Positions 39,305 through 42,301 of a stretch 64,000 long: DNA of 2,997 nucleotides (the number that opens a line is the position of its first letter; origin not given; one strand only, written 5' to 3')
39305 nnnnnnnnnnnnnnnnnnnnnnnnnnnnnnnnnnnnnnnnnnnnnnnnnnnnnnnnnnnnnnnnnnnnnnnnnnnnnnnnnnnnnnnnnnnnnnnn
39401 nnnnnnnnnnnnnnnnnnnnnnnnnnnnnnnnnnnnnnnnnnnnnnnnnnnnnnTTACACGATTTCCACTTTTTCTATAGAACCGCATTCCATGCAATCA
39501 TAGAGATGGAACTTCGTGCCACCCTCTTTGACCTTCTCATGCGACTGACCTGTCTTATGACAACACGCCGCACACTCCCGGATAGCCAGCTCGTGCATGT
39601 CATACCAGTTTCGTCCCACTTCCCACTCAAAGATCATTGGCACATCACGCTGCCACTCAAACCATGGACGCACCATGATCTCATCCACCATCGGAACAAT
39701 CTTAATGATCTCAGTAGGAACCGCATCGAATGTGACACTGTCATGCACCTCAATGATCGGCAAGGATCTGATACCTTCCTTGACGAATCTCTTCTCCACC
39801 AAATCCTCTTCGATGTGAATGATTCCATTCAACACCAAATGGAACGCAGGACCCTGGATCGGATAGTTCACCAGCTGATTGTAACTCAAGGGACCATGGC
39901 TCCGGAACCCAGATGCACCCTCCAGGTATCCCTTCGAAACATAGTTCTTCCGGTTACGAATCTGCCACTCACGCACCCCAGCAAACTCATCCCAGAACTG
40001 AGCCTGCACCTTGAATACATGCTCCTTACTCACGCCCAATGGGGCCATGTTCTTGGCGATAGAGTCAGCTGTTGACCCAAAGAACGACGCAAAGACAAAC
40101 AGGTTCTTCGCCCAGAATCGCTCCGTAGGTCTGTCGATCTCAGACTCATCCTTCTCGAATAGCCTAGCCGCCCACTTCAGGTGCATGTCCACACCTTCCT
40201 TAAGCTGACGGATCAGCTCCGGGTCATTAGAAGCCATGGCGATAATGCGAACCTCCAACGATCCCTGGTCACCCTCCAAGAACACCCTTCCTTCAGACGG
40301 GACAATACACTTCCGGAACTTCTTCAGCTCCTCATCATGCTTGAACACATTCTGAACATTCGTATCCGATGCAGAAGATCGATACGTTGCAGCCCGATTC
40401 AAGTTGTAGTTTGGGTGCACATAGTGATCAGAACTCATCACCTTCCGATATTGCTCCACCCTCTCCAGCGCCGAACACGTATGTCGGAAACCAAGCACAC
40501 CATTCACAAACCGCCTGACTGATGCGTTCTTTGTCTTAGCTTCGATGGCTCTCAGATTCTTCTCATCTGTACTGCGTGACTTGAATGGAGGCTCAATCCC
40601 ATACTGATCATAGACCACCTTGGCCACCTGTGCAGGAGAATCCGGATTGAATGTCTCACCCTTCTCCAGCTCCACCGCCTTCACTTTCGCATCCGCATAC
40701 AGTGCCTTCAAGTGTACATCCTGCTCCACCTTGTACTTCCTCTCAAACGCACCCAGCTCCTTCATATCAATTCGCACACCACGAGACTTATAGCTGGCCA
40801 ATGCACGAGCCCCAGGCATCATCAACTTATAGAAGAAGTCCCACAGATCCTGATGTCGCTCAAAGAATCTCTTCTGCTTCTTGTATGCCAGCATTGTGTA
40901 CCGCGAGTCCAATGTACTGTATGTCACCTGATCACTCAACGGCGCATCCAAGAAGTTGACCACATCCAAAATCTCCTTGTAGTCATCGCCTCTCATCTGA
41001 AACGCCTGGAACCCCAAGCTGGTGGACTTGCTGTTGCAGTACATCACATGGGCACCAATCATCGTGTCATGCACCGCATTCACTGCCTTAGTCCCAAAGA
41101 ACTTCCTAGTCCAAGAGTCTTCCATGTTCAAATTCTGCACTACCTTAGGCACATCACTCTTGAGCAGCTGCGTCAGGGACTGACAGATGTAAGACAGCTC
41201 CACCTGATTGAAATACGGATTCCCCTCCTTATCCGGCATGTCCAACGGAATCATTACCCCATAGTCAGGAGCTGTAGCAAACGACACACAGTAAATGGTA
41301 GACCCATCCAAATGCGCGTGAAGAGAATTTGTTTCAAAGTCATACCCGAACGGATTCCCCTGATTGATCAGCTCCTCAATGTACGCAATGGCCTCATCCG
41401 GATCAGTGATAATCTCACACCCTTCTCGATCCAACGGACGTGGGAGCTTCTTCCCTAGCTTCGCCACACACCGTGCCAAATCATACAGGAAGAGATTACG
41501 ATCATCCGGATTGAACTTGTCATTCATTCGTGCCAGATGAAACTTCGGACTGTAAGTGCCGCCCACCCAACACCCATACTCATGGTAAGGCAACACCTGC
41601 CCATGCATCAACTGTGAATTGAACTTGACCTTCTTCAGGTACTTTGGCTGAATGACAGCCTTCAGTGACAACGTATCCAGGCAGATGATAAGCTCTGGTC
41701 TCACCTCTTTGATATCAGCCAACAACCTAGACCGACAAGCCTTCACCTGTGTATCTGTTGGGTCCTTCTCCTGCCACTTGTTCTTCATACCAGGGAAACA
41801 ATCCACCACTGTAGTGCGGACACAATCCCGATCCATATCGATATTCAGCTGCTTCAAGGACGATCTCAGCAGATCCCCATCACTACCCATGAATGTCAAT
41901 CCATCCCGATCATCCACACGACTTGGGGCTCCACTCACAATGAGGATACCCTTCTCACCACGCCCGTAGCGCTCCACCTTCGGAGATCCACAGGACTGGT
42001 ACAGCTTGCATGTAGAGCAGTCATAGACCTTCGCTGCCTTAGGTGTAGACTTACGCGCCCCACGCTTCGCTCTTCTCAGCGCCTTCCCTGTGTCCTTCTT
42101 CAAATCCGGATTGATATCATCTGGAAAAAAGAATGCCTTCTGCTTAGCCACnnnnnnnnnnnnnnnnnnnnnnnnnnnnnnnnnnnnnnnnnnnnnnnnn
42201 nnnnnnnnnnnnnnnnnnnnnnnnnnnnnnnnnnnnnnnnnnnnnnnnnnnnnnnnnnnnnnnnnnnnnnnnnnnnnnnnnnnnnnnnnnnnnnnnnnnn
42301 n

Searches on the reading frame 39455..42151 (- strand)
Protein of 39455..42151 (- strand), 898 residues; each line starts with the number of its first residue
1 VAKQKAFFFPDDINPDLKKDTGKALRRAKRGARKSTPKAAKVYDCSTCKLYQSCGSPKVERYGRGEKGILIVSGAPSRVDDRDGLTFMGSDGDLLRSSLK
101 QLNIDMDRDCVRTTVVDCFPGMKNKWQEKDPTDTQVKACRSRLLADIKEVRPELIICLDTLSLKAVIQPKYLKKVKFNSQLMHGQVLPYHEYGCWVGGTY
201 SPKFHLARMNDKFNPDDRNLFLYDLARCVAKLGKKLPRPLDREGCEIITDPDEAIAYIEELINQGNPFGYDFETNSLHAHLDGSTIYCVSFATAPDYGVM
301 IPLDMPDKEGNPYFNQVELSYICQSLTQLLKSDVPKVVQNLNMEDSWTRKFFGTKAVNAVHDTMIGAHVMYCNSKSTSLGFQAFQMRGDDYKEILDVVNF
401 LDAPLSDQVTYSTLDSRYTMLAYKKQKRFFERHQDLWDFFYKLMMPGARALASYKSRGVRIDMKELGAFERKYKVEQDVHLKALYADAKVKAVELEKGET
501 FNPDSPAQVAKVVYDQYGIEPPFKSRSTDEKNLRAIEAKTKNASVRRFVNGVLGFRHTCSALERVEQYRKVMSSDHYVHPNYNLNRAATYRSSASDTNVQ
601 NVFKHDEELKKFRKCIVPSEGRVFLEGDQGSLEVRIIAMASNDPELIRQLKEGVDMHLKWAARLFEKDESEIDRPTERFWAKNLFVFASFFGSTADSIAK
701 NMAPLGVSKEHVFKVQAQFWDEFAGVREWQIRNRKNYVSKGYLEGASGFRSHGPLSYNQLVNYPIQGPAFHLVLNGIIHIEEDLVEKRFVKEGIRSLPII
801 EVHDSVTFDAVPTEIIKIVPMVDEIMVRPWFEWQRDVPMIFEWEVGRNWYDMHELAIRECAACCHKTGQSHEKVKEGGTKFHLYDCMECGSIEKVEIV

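Call 68: search_dna_similar(query=window:39455-42151:-, collection=phages, mode=protein, max_rows=12)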
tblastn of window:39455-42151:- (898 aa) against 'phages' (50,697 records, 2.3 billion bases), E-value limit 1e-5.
Records with a match: 2438; places in all: 2439; records where one place covers at least 80% of the query: 75.
Best place of each record, by identity: <60% 2438.
By first word of the organism name: Vibrio 449; Salmonella 280; Mycobacterium 254; Staphylococcus 250; Bacillus 220; Escherichia 194; Pseudomonas 172; Listeria 62; Gordonia 45; Enterococcus 45; and 72 more.
By host as written in the record: - 536; Mycobacterium smegmatis mc2 155 162; Staphylococcus aureus 84; Escherichia coli 67; Pseudomonas aeruginosa 56; Listeria monocytogenes 45; Salmonella enterica subsp. enterica serovar Enteritidis PT1 39; Mycobacterium smegmatis mc#155 32; and 519 more.
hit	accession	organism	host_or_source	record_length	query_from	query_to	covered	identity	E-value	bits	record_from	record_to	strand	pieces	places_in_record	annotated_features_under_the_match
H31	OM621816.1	Edwardsiella phage vB_EpM_ZHS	Edwardsiella piscicida EIB202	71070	45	857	91%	25.0%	3e-54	212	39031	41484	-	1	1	DNA polymerase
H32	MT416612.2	Bacillus phage YungSlug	Bacillus thuringiensis kurstaki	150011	44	849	90%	24.7%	1e-48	194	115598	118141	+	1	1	DNA polymerase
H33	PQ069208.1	Bacillus phage S4-1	Bacillus sp. S4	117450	45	859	91%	23.8%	2e-36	155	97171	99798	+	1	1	record has no annotation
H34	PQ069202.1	Bacillus phage C30-1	Bacillus sp. C30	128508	45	859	91%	23.8%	2e-36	155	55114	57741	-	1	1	record has no annotation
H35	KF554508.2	Bacillus phage CP-51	Bacillus cereus HER1399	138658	45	859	91%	23.3%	3e-36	155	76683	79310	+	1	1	putative dna polymerase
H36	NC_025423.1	Bacillus phage CP-51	Bacillus cereus HER1399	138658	45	859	91%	23.3%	3e-36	155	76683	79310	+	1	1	DNA polymerase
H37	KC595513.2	Bacillus phage Shanette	Bacillus cereus BGSC 6E1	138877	45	859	91%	23.0%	3e-33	145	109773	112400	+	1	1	DNA polymerase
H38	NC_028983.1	Bacillus phage Shanette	Bacillus cereus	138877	45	859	91%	23.0%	3e-33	145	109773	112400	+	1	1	DNA polymerase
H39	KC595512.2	Bacillus phage JL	Bacillus cereus BGSC 6E1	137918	45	859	91%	23.0%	4e-33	145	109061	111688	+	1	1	DNA polymerase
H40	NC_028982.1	Bacillus phage JL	Bacillus cereus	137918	45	859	91%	23.0%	4e-33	145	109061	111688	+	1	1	DNA polymerase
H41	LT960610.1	Bacillus phage SBSphiC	Bacillus subtilis BEST7003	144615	63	855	88%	23.6%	1e-41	172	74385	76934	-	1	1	record has no annotation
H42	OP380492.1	Bacillus phage Nachito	Bacillus sp. ET1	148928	62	852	88%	23.6%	8e-45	182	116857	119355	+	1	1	DNA polymerase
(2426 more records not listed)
